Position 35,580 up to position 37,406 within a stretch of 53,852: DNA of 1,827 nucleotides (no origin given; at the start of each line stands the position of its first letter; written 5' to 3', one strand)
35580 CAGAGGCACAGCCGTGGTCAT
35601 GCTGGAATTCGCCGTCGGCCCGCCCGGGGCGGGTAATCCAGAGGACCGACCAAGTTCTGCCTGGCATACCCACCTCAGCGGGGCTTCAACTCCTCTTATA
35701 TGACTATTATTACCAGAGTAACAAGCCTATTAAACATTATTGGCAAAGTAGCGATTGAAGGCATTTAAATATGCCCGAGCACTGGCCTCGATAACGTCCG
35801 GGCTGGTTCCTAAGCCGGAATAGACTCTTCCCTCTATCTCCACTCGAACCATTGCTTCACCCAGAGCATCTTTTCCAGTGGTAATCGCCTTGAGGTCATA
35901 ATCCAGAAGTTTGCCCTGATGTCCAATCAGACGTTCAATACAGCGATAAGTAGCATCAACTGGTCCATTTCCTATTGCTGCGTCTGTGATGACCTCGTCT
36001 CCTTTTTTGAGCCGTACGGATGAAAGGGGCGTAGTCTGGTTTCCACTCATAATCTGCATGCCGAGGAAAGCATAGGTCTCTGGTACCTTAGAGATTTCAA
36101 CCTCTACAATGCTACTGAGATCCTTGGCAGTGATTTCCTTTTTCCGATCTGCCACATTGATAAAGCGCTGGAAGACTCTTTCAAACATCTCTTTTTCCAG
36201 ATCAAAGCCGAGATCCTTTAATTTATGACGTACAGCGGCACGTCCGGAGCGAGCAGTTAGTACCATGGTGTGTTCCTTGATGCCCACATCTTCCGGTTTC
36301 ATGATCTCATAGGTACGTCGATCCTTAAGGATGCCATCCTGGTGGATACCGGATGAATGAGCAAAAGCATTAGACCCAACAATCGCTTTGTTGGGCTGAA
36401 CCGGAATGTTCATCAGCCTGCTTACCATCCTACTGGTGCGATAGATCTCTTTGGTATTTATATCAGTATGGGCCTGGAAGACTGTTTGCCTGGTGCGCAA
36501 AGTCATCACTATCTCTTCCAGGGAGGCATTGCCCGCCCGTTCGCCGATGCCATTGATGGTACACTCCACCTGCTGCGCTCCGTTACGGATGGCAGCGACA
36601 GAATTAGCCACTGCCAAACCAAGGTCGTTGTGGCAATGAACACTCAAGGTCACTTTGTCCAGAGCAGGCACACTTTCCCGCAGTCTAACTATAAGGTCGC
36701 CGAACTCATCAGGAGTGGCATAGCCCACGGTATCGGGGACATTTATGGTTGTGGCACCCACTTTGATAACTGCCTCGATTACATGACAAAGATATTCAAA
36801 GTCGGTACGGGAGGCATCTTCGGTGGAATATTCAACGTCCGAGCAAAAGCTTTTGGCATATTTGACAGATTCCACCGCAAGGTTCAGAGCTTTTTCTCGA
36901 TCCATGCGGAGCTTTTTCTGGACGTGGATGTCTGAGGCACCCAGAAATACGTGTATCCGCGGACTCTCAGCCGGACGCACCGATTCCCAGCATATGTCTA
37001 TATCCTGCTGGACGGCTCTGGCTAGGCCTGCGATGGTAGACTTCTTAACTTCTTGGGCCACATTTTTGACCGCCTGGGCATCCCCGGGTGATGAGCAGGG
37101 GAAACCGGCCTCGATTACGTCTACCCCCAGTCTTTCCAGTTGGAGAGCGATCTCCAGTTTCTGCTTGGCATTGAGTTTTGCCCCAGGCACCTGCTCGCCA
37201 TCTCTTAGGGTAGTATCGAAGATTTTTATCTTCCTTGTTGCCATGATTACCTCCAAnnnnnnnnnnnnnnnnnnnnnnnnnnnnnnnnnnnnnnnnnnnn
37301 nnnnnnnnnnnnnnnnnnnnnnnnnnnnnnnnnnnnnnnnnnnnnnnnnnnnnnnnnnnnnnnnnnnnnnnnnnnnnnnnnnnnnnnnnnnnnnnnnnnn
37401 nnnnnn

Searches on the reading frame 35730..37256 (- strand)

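Call 12: search_protein_families(library=ncbifam, proteins=[window:35730-37256:-], max_evalue=0.00001)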
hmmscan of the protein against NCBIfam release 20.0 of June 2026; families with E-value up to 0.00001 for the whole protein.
window:35730-37256:- (508 aa): 26 families (the best 25 are shown)
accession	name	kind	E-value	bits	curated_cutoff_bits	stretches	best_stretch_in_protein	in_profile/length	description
NF002086.0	PRK00915.1-3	equivalog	7.9e-232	770.3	532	1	6-505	3-503/516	2-isopropylmalate synthase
TIGR00973.1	leuA_bact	equivalog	2.1e-220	732.4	598.7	1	9-501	1-494/494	2-isopropylmalate synthase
NF002087.0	PRK00915.1-4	equivalog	2.9e-206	686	729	1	7-504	4-503/516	2-isopropylmalate synthase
NF002084.0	PRK00915.1-1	equivalog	4.7e-199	662.3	748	1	8-503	3-499/523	2-isopropylmalate synthase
NF002088.0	PRK00915.1-5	equivalog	3.2e-197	656.1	697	1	8-506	2-501/514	2-isopropylmalate synthase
NF002085.0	PRK00915.1-2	subfamily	1.6e-157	525.3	517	1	5-504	9-500/504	2-isopropylmalate synthase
TIGR02090.1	LEU1_arch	subfamily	2e-126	422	484.75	1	10-384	1-363/363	isopropylmalate/citramalate/homocitrate synthases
NF041069.1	IPMS_Sufob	equivalog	3.6e-120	401.6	600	1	10-386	1-367/371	isopropylmalate synthase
TIGR02146.1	LysS_fung_arch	equivalog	7.5e-91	304.9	413.55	1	12-364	1-341/344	homocitrate synthase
TIGR02660.1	nifV_homocitr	equivalog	6.8e-90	302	462.9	1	10-382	2-363/365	homocitrate synthase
NF042434.1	IPMS_Lepto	equivalog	2.1e-79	267.2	500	1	7-371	3-372/374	2-isopropylmalate synthase LeuA2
TIGR00977.1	citramal_synth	equivalog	2e-75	254.1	450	1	9-500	1-513/526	citramalate synthase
NF002991.1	PRK03739.1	subfamily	4.2e-58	197.4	455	1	15-502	32-550/550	2-isopropylmalate synthase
NF042433.1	CitmalDyn_Leptosp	equivalog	2e-56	191.7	950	1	7-471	5-473/514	(R)-citramalate synthase CimA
TIGR00970.1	leuA_yeast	equivalog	7.8e-44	150.1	697.4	1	10-502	27-561/564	2-isopropylmalate synthase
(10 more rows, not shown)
